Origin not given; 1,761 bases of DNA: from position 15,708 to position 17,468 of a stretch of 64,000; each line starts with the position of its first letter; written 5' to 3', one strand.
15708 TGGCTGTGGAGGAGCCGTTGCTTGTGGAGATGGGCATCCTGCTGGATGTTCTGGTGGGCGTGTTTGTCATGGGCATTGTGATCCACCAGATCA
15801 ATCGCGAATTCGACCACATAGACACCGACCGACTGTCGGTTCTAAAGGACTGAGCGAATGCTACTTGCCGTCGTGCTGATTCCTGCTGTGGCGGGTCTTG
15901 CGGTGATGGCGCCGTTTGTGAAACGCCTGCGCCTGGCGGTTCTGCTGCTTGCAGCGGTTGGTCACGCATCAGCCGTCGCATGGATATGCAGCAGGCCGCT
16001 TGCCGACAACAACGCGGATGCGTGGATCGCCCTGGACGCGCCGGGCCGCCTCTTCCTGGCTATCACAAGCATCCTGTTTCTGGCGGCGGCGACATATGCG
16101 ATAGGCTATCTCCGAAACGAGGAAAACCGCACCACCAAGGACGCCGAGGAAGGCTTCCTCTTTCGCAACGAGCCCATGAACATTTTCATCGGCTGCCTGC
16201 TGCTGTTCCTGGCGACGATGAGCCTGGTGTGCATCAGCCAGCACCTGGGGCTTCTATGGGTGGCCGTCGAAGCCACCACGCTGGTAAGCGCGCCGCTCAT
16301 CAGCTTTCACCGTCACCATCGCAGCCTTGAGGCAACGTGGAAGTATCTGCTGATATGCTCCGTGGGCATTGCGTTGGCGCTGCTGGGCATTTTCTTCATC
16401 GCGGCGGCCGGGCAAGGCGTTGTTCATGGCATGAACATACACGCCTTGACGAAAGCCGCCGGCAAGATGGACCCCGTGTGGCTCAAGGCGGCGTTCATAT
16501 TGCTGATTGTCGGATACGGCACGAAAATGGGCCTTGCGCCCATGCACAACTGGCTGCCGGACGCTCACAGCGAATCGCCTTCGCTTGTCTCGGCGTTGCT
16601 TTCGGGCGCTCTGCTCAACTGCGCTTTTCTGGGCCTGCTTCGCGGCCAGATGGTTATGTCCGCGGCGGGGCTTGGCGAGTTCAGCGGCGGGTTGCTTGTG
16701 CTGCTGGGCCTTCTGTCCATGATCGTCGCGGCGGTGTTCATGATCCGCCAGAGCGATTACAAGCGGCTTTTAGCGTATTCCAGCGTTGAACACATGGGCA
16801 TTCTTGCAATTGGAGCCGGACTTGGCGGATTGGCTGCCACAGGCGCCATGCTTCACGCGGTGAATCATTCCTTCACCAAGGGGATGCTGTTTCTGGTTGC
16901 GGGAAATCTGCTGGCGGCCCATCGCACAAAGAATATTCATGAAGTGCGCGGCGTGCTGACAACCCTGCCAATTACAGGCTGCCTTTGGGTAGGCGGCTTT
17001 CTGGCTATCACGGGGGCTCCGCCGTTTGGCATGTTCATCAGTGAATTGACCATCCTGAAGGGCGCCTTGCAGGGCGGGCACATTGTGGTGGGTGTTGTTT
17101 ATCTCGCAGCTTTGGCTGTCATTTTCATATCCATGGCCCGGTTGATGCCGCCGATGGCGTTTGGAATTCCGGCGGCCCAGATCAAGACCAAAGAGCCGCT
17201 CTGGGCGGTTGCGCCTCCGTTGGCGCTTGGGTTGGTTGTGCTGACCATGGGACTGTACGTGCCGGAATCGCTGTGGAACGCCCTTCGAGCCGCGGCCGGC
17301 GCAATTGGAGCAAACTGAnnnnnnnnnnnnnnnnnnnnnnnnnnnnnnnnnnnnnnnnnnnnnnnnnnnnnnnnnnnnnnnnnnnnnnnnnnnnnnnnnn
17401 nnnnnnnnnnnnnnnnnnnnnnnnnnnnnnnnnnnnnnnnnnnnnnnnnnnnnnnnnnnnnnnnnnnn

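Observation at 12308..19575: Hyf/Hyc-type six-gene membrane module with a cysteine-free large subunit: an Ehr-like complex of unknown substrate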

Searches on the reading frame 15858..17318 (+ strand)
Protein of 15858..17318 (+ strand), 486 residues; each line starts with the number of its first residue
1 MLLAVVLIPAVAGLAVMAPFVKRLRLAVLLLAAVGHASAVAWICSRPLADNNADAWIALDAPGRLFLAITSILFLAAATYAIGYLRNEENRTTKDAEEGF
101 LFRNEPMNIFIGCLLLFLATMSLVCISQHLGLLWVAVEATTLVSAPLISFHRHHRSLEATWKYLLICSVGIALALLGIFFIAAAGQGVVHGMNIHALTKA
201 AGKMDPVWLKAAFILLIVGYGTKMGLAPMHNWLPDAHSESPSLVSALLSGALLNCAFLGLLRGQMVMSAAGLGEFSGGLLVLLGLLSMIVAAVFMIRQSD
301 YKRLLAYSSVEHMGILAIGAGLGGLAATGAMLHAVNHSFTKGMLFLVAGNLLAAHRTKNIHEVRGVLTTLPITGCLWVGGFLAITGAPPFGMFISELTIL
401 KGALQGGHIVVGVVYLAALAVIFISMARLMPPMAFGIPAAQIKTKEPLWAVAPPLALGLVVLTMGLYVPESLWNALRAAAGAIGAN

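Call 3: search_protein_families(library=pfam, proteins=[window:15858-17318:+])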
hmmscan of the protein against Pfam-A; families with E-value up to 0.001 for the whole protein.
window:15858-17318:+ (486 aa): 1 family
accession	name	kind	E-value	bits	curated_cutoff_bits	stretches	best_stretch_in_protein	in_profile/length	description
PF00361.26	Proton_antipo_M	-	4.1e-53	180.9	21.5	1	127-414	1-286/294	NADH:quinone oxidoreductase/Mrp antiporter, TM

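Call 4: search_protein_families(library=ncbifam, proteins=[window:15858-17318:+])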
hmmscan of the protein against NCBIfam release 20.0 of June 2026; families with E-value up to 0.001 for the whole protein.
window:15858-17318:+ (486 aa): 74 families (the best 25 are shown)
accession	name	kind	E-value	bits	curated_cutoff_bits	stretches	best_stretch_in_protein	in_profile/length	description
NF005044.0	PRK06458.1-4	equivalog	3.8e-108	362.6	610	1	51-481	64-492/531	hydrogenase 4 subunit F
NF005045.0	PRK06458.1-5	equivalog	1.1e-92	311.5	543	1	11-483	12-482/484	hydrogenase 4 subunit F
NF005041.0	PRK06458.1-1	equivalog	6.5e-87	292.7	951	1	52-480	65-491/526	hydrogenase 4 subunit F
NF005043.0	PRK06458.1-3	equivalog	6.9e-86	289.1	533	1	3-480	10-479/483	hydrogenase 4 subunit F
NF005042.0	PRK06458.1-2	equivalog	2.9e-65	221.1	437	1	37-451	35-419/439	hydrogenase 4 subunit F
NF006427.0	PRK08676.1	equivalog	3.6e-63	214.2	511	1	47-479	49-479/486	hydrogenase membrane subunit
NF005086.0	PRK06521.1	equivalog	5.7e-56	190.3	667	1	21-422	42-434/669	hydrogenase 4 subunit B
TIGR01972.1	NDH_I_M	subfamily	1.2e-46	159.4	263.8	1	106-467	105-467/486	NADH-quinone oxidoreductase subunit M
NF006241.0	PRK08377.1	equivalog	1.2e-45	156.5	645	1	113-481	114-475/494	NADH dehydrogenase subunit N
NF005097.0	PRK06525.1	equivalog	2.3e-45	155.2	430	1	56-461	71-466/480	hydrogenase 4 subunit D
NF006418.0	PRK08667.1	equivalog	1e-43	149.9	794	1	54-410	70-415/644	hydrogenase membrane subunit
NF006240.0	PRK08376.1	subfamily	1.3e-40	139.8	662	1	108-471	121-494/521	putative monovalent cation/H+ antiporter subunit D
NF006419.0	PRK08668.1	equivalog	1.4e-40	139.7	617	1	114-466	105-465/613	NADH dehydrogenase subunit M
NF004920.0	PRK06277.1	equivalog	3.5e-39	134.9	578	1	107-430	99-420/478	energy conserving hydrogenase EhbF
TIGR01770.1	NDH_I_N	subfamily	6.9e-38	130.8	332.6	1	110-417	105-415/472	NADH-quinone oxidoreductase subunit NuoN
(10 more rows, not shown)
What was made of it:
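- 15858..17318 (+): EhrD: HyfF-like antiporter-type membrane subunit (486 aa). NCBIfam HyfF 362 bits (call 4).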

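Call 30: search_solved_structures(query=window:15858-17318:+, show_alignments=3, max_evalue=1e-10)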
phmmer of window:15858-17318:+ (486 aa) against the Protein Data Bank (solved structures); distinct sequences matched with E-value up to 1e-10: 76 (the best 60 are shown).
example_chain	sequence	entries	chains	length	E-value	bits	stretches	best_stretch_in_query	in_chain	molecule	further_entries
6cfw_H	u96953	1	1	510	9.7e-30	107.2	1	113-467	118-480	Monovalent cation/H+ antiporter subunit D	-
6u8y_H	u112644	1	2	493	3.1e-27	98.9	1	106-480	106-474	NADH dehydrogenase subunit N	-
7p61_M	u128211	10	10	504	9e-25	90.8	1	173-481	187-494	NADH dehydrogenase I subunit M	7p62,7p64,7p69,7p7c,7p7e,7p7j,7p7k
3rko_M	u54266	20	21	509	9.3e-25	90.8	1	173-481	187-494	NADH-QUINONE OXIDOREDUCTASE SUBUNIT M | NADH dehydrogenase I subunit M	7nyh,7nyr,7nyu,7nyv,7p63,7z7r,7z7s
6z16_A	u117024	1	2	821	1.3e-24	90.2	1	104-478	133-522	Multisubunit Na+/H+ antiporter, A subunit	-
7a23_M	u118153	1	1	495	1e-23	87.4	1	110-422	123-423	Nad4m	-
7ar7_M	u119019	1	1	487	4e-23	85.4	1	110-422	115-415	NADH-ubiquinone oxidoreductase chain 4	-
7aqw_M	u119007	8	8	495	4.2e-23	85.3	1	110-422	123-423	NADH-ubiquinone oxidoreductase chain 4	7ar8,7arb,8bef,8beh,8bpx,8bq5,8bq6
7aqq_M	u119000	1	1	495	1.1e-22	83.9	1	110-422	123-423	NADH-ubiquinone oxidoreductase chain 4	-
6tjv_D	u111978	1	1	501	1.1e-22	83.9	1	107-465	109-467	NADH dehydrogenase subunit 4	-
6hum_D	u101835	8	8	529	1.6e-22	83.4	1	128-446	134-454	NAD(P)H-quinone oxidoreductase chain 4 1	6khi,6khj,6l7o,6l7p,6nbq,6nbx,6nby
7eu3_D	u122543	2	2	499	2.2e-22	82.9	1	125-411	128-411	NAD(P)H-quinone oxidoreductase chain 4, chloroplastic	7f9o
8e9g_L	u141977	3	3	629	2.4e-22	82.8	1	99-435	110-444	NADH-quinone oxidoreductase, L subunit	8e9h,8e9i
6u8y_X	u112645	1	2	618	3.4e-22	82.3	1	124-463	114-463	NADH dehydrogenase subunit M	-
7qru_A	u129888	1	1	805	7.8e-22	81.1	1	103-407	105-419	Na+/H+ antiporter subunit A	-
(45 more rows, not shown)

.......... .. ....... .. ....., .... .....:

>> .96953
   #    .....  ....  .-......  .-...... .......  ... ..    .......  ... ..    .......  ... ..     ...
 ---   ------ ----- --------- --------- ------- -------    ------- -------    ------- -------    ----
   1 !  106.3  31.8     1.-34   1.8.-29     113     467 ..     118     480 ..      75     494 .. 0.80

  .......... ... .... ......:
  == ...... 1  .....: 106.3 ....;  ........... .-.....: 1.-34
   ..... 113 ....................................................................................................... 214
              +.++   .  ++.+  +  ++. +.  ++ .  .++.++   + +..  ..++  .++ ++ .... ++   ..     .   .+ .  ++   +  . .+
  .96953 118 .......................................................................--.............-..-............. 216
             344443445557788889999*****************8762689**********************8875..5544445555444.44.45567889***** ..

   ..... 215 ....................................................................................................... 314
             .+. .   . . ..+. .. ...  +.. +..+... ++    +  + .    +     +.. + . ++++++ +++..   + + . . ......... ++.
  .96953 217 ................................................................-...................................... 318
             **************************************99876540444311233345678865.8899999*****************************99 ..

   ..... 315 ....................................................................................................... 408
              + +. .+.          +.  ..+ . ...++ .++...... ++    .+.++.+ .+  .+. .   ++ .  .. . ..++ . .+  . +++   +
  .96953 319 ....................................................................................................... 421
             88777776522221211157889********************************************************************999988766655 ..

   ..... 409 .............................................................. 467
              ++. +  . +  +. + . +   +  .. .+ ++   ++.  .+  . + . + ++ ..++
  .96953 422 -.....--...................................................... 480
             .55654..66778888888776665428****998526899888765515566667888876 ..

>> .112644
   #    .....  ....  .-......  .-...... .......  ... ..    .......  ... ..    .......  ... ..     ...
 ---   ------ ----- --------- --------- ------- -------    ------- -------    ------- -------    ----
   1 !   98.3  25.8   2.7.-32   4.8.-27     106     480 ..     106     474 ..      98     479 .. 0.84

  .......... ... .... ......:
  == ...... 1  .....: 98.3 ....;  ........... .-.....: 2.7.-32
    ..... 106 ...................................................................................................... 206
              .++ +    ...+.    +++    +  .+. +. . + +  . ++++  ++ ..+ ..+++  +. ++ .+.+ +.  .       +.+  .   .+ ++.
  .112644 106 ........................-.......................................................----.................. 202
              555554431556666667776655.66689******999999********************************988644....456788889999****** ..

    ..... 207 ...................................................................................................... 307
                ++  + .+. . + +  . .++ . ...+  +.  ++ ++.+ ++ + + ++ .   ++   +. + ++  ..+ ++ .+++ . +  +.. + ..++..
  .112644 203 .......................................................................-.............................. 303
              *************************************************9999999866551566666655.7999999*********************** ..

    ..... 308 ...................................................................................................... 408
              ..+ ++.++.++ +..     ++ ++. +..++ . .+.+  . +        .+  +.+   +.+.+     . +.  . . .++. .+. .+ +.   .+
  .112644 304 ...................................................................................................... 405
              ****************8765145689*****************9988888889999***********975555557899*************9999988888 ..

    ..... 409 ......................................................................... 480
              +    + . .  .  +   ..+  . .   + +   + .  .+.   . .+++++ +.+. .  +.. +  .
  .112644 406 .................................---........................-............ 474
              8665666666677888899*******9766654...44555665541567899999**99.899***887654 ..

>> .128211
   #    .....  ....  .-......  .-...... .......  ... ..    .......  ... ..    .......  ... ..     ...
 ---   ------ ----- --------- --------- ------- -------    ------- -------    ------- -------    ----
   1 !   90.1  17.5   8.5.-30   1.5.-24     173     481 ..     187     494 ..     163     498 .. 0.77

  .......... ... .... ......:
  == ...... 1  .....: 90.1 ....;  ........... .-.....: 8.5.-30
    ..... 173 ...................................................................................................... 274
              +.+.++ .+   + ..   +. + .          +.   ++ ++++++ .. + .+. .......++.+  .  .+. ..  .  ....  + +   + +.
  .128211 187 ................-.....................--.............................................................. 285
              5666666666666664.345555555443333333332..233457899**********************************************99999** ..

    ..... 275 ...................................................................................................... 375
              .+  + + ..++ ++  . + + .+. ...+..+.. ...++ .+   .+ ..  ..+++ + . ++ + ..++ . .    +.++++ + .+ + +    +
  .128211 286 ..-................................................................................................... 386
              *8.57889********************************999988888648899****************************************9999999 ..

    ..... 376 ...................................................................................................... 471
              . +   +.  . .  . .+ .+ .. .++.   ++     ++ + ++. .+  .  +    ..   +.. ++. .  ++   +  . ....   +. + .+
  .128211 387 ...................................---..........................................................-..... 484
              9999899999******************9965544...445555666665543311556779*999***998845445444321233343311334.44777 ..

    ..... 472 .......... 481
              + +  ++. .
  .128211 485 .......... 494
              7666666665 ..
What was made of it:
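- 15858..17318 (+): MbhH 6cfw_H 107 bits (call 30).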
